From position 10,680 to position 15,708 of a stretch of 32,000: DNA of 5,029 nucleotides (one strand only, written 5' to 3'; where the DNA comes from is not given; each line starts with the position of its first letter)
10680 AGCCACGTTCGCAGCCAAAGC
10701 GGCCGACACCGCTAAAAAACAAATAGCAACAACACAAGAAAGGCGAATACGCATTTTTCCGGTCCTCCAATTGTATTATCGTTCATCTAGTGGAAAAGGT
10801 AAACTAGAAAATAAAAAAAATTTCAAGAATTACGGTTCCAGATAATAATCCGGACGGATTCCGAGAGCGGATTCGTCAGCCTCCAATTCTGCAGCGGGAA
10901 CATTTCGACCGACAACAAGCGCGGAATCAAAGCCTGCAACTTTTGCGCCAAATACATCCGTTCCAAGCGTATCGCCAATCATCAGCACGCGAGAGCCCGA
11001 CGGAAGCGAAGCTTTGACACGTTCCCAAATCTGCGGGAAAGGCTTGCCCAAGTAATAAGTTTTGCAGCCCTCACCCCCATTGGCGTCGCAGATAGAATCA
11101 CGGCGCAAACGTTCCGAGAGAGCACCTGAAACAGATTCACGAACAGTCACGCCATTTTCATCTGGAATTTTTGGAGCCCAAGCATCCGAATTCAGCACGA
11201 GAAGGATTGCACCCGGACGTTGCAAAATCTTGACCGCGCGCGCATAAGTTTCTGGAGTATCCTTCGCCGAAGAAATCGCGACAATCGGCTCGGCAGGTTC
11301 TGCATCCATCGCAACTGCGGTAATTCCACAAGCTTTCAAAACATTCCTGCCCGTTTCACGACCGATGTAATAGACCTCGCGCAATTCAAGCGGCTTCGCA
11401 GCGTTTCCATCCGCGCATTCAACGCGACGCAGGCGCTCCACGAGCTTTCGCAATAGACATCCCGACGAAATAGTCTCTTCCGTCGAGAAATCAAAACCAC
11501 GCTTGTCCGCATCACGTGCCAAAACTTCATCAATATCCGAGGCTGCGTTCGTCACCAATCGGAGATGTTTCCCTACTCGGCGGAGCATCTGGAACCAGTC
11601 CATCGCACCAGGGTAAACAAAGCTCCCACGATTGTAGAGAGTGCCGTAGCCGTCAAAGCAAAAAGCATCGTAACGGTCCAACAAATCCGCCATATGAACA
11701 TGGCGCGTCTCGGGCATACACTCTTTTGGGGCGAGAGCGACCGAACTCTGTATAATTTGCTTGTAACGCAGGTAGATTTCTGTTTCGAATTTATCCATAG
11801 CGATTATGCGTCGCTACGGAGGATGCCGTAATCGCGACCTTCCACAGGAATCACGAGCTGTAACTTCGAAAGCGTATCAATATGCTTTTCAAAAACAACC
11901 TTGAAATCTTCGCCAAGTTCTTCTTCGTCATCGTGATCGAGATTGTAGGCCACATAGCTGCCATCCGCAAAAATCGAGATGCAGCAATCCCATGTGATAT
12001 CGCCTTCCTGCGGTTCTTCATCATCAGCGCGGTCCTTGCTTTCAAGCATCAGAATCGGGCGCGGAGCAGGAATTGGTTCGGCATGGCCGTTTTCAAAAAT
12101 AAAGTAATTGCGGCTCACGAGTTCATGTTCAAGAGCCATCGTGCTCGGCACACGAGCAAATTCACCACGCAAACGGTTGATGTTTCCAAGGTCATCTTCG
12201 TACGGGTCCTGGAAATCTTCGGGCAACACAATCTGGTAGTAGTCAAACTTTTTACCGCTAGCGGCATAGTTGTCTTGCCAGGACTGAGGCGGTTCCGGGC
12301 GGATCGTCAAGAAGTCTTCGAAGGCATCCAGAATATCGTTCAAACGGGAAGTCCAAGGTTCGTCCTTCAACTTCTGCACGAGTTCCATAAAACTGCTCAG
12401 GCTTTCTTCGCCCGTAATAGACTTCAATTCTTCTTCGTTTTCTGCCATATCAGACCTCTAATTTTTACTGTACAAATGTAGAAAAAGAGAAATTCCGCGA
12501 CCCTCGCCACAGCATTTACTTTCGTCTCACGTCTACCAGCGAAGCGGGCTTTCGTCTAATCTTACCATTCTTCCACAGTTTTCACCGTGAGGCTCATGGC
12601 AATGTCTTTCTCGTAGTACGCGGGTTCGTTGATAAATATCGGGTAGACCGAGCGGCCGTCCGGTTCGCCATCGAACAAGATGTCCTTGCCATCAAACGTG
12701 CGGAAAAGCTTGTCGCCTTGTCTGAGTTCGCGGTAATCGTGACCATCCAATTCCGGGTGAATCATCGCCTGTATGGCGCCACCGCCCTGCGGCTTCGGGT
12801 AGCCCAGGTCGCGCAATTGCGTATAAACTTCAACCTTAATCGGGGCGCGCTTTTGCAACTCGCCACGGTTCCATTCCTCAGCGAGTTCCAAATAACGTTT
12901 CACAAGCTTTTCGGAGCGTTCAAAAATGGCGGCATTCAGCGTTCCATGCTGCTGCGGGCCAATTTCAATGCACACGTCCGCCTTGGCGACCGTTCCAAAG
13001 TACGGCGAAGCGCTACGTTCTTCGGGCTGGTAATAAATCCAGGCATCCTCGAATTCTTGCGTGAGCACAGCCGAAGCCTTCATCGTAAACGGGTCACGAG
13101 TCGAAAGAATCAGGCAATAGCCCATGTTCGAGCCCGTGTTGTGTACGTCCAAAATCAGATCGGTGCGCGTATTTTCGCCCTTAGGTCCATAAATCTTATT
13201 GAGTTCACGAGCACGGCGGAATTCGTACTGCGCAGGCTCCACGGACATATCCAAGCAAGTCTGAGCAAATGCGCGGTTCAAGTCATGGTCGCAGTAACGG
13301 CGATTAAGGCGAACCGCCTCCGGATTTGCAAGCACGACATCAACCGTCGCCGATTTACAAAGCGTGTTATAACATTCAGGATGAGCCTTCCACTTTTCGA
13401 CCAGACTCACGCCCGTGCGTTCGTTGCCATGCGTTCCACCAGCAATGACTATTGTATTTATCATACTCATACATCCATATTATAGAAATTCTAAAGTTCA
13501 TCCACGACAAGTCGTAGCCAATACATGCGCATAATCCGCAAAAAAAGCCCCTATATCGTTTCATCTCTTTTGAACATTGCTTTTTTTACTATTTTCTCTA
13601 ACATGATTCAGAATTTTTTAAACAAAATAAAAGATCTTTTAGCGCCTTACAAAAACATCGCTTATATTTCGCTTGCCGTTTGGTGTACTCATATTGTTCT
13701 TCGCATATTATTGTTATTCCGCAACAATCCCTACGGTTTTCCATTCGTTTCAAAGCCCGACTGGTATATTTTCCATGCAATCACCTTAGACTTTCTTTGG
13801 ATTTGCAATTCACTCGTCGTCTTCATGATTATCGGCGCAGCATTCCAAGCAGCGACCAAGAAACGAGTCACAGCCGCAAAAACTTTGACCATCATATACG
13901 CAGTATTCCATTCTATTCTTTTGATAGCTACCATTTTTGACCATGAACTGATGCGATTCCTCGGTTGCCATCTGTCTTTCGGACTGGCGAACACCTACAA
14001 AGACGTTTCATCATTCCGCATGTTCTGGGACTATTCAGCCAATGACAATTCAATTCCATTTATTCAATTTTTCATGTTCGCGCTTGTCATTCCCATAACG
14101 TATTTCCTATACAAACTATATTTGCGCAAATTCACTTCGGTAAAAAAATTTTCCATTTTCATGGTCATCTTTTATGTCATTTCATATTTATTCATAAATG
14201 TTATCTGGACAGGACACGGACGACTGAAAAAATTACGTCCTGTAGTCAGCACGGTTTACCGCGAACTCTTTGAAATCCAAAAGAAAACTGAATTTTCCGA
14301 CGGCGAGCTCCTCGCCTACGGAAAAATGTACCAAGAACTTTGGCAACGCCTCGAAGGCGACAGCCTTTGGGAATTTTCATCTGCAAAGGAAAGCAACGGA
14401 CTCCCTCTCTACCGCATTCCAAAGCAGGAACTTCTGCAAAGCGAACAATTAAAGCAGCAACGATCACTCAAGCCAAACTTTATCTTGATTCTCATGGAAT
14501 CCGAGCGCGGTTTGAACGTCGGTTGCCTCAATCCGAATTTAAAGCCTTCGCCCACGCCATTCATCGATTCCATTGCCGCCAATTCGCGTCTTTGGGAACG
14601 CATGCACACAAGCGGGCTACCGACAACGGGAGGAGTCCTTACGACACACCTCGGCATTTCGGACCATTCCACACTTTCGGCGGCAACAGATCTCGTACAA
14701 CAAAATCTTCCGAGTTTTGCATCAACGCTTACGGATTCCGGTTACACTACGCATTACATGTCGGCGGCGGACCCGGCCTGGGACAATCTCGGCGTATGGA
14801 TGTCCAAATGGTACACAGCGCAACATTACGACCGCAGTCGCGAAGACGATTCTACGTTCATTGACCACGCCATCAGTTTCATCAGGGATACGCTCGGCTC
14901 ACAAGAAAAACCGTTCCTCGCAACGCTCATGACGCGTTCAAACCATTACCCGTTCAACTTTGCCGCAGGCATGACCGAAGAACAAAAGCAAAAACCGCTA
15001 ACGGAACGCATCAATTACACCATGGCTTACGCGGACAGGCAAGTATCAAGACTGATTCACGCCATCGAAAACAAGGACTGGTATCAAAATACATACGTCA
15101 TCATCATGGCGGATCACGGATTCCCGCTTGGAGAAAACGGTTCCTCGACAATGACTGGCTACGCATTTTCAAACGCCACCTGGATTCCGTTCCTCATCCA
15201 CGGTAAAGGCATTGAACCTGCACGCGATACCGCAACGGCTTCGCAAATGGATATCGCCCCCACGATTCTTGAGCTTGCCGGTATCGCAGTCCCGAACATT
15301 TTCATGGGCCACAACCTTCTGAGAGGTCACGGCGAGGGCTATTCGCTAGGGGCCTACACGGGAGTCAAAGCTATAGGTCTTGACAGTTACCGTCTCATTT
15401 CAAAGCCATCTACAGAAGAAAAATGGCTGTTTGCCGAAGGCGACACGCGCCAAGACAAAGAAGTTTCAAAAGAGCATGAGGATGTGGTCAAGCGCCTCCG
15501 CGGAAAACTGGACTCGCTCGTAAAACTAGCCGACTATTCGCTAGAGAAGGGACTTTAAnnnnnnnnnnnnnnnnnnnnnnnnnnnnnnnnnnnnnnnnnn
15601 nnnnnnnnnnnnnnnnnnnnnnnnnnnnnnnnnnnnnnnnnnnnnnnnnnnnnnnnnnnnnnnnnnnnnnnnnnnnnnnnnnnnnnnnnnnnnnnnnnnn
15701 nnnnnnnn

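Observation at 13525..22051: Three diverged LtaS-type transferases around an MMPL/RND exporter: candidate undescribed envelope lipid export-and-decoration system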

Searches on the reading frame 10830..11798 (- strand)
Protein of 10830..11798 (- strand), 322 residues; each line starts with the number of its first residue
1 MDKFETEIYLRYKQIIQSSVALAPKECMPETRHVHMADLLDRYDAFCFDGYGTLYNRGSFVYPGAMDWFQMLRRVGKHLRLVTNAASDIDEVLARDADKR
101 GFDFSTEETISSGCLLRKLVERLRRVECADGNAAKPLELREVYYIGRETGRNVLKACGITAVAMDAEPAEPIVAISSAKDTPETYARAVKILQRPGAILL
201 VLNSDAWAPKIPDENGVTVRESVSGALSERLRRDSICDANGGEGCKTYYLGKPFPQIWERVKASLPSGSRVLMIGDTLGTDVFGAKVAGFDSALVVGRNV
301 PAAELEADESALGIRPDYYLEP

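Call 10: search_protein_families(library=pfam, proteins=[window:10830-11798:-], max_evalue=0.001)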
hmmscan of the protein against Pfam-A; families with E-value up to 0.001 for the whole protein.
window:10830-11798:- (322 aa): 3 families
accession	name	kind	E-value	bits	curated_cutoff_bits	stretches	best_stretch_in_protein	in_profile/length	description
PF13344.12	Hydrolase_6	-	2.7e-13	50.3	27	1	46-159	1-100/101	Haloacid dehalogenase-like hydrolase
PF00702.32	Hydrolase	-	1.9e-11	45.2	26.4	1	43-289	1-191/191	haloacid dehalogenase-like hydrolase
PF13242.12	Hydrolase_like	-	1.5e-09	38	22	1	250-319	2-68/75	HAD-hyrolase-like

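Call 83: search_protein_families(library=ncbifam, proteins=[window:10830-11798:-], max_evalue=0.00001)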
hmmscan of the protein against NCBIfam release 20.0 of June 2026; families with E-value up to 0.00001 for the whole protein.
window:10830-11798:- (322 aa): 10 families
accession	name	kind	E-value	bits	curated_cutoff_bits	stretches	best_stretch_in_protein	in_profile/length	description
TIGR01459.1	HAD-SF-IIA-hyp4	hypoth_equivalog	1.3e-22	80.4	103.75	1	37-296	2-241/242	TIGR01459 family HAD-type hydrolase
TIGR01460.1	HAD-SF-IIA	subfamily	8.3e-19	68.3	100.15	1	46-295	1-243/246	HAD-IIA family hydrolase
TIGR01452.1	PGP_euk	subfamily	6.5e-16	58.6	201.95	2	43-165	2-111/279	phosphoglycolate/pyridoxal phosphate family phosphatase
TIGR01662.1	HAD-SF-IIIA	subfamily_domain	4.1e-08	33.4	44.6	0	251-295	92-138/141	HAD-IIIA family hydrolase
TIGR01668.1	YqeG_hyp_ppase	hypoth_equivalog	1.1e-07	31.5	89.1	0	252-304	91-144/170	YqeG family HAD IIIA-type phosphatase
TIGR01457.1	HAD-SF-IIA-hyp2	hypoth_equivalog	3.3e-07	30.1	247.65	1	43-298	1-225/249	TIGR01457 family HAD-type hydrolase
TIGR01458.1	HAD-SF-IIA-hyp3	hypoth_equivalog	1.5e-06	27.7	175.95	0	45-122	3-83/257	TIGR01458 family HAD-type hydrolase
TIGR01549.1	HAD-SF-IA-v1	subfamily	4.8e-06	27.1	23.3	0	250-289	111-149/149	HAD-IA family hydrolase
TIGR02254.1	YjjG_YfnB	equivalog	4.9e-06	26.2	159.9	0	258-295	162-196/223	YjjG family noncanonical pyrimidine nucleotidase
NF053752.1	TK1734_fam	exception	5.6e-06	25.8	475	0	47-298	4-231/260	2-phosphoglycolate phosphatase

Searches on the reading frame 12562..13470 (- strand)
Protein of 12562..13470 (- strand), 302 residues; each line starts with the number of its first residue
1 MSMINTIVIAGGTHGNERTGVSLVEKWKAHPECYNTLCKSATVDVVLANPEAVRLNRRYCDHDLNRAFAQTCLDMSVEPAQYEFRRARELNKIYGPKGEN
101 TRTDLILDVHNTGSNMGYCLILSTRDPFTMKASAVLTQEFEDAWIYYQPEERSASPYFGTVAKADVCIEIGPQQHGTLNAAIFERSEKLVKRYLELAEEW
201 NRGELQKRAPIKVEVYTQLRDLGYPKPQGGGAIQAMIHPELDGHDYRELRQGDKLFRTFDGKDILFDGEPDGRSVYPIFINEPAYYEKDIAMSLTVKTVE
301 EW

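Call 10: search_protein_families(library=pfam, proteins=[window:12562-13470:-], max_evalue=0.001)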
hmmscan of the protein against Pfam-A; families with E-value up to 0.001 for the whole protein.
window:12562-13470:- (302 aa): 2 families
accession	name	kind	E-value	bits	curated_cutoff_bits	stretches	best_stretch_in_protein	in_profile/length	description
PF24827.1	AstE_AspA_cat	-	4.9e-33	114.7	25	1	5-196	3-191/192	Succinylglutamate desuccinylase/Aspartoacylase catalytic domain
PF04952.20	AstE_AspA_hybrid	-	9.5e-17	61.2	25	1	212-296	2-75/76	AstE/AspA barrel-sandwich hybrid domain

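Call 83: search_protein_families(library=ncbifam, proteins=[window:12562-13470:-], max_evalue=0.00001)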
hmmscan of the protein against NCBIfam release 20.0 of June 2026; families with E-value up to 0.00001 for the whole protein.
window:12562-13470:- (302 aa): 3 families
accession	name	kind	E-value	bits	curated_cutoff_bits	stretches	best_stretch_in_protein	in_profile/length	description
NF002601.0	PRK02259.1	equivalog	4.4e-102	341.2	180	1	1-299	1-289/293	aspartoacylase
NF003706.0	PRK05324.1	subfamily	2.5e-11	43.2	170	1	5-93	50-134/336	succinylglutamate desuccinylase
TIGR03242.1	arg_catab_astE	equivalog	5.7e-11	42.3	305.65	1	5-112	42-148/319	succinylglutamate desuccinylase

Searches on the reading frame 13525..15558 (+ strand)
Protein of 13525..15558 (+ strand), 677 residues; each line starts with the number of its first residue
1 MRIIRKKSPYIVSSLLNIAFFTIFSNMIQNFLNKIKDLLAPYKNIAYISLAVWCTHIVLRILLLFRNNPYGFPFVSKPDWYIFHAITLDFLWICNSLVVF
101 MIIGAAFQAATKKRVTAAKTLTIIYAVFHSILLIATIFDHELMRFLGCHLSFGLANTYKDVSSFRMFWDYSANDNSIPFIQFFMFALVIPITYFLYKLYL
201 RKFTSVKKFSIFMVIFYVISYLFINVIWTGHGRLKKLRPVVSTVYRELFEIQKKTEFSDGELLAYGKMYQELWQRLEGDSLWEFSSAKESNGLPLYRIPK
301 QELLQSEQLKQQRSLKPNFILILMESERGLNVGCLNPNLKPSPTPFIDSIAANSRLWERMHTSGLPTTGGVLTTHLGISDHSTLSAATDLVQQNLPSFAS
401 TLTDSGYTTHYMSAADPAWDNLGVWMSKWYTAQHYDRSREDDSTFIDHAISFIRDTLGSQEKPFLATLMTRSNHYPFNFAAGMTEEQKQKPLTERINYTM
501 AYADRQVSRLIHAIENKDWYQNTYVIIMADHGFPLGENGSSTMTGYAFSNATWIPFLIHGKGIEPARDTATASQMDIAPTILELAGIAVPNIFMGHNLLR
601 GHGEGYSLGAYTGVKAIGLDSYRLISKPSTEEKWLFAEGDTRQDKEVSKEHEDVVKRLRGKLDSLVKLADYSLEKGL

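Call 7: search_protein_families(library=pfam, proteins=[window:13525-15558:+], max_evalue=0.01)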
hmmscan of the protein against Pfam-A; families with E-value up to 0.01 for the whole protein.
window:13525-15558:+ (677 aa): 4 families
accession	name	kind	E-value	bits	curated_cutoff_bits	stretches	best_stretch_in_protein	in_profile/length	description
PF00884.28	Sulfatase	-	3.4e-35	122.2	25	1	317-587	1-301/301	Sulfatase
PF01676.23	Metalloenzyme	-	0.00062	19.8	24.3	1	502-587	175-250/252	Metalloenzyme superfamily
PF01663.27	Phosphodiest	-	0.0011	19.1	23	1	452-533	157-221/342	Type I phosphodiesterase / nucleotide pyrophosphatase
PF02995.22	DUF229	-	0.0096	15.1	25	1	438-537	270-347/496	Protein of unknown function (DUF229)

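Call 8: search_protein_families(library=ncbifam, proteins=[window:13525-15558:+], max_evalue=0.01)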
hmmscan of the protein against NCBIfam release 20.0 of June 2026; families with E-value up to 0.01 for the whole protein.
window:13525-15558:+ (677 aa): 12 families
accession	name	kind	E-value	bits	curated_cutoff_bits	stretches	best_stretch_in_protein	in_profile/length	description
NF053595.1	LptchSynLtaSGpos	equivalog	4e-17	62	970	1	403-600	326-542/626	lipoteichoic acid synthase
NF010322.0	PRK13759.1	equivalog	3.1e-15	55.7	481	1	482-599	256-377/486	arylsulfatase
TIGR03417.1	chol_sulfatase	equivalog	1.3e-13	50.7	433.45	1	499-593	258-352/500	choline-sulfatase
NF009027.0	PRK12363.1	equivalog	6.8e-09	34.9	572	1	429-600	289-457/703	phosphoglycerol transferase I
NF045661.1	HdlasePehA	equivalog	3.8e-07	29.1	900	1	477-599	262-389/506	phosphoric/sulfuric ester hydrolase PehA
NF052527.1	Mn_arylsulf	exception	1.4e-05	24.2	850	1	486-626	257-401/479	manganese-dependent arylsulfatase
NF038282.1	LapC_YejM_PbgA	exception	3.2e-05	22.4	825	1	482-582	399-497/584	LPS biosynthesis-modulating metalloenzyme YejM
NF042991.1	alk_phos_PafA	equivalog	3.4e-05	22.5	650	1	515-597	467-548/554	alkaline phosphatase PafA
NF038075.1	fam_STM4013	hypoth_equivalog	7.3e-05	22.4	250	1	421-541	126-242/261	STM4013/SEN3800 family hydrolase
TIGR01307.1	pgm_bpd_ind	equivalog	0.00026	19.6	330.65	1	502-599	413-504/504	2,3-bisphosphoglycerate-independent phosphoglycerate mutase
NF003897.0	PRK05434.1-5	equivalog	0.0036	15.8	862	1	504-599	422-511/514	2,3-bisphosphoglycerate-independent phosphoglycerate mutase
NF008619.0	PRK11598.1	equivalog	0.0089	14.6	660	1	488-557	413-485/546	phosphoethanolamine transferase EptA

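Call 11: search_solved_structures(query=window:13525-15558:+, max_evalue=0.001)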
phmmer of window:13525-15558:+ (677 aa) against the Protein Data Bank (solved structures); distinct sequences matched with E-value up to 0.001: 42.
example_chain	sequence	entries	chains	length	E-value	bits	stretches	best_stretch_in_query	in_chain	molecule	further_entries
3lxq_A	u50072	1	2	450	1.1e-14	57.3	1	315-599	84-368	Uncharacterized protein VP1736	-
2w5q_A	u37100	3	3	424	6.5e-12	48.2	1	377-603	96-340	PROCESSED GLYCEROL PHOSPHATE LIPOTEICHOIC ACID SYNTHASE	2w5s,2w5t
2w5r_A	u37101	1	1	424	9.8e-12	47.6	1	378-603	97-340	PROCESSED GLYCEROL PHOSPHATE LIPOTEICHOIC ACID SYNTHASE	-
7oz8_AAA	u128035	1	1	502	1.2e-11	47.3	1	499-599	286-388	Choline-sulfatase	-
2w8d_A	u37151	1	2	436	1.5e-10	43.7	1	389-599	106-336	PROCESSED GLYCEROL PHOSPHATE LIPOTEICHOIC ACID SYNTHASE 2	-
4uoo_A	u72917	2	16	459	5e-09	38.7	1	385-590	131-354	LIPOTEICHOIC ACID SYNTHASE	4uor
5g2t_A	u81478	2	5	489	5.6e-09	38.5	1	477-598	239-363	2-O GLYCOSAMINOGLYCAN SULFATASE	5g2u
6g5z_A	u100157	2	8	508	6.7e-09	38.3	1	497-591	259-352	Choline-sulfatase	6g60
7pth_A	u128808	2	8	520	6.8e-09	38.2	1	498-591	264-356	Choline sulfatase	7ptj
6fny_A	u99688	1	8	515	6.8e-09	38.2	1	498-591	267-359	Choline-sulfatase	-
3b5q_A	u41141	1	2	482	8.4e-09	37.9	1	477-598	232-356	Putative sulfatase yidJ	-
5g2v_A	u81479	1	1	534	7.4e-08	34.8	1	499-598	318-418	N-ACETYLGLUCOSAMINE-6-SULFATASE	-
6hr5_A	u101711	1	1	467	2.6e-07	33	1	501-599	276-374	Alpha-L-rhamnosidase/sulfatase (GH78)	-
4upk_A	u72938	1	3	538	3.6e-07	32.5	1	476-598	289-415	PHOSPHONATE MONOESTER HYDROLASE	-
9ihk_D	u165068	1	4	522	1.2e-06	30.8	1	501-596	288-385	Sulfatase_S1_30A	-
4uop_A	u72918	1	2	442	1.4e-05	27.3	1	443-612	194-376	LIPOTEICHOIC ACID PRIMASE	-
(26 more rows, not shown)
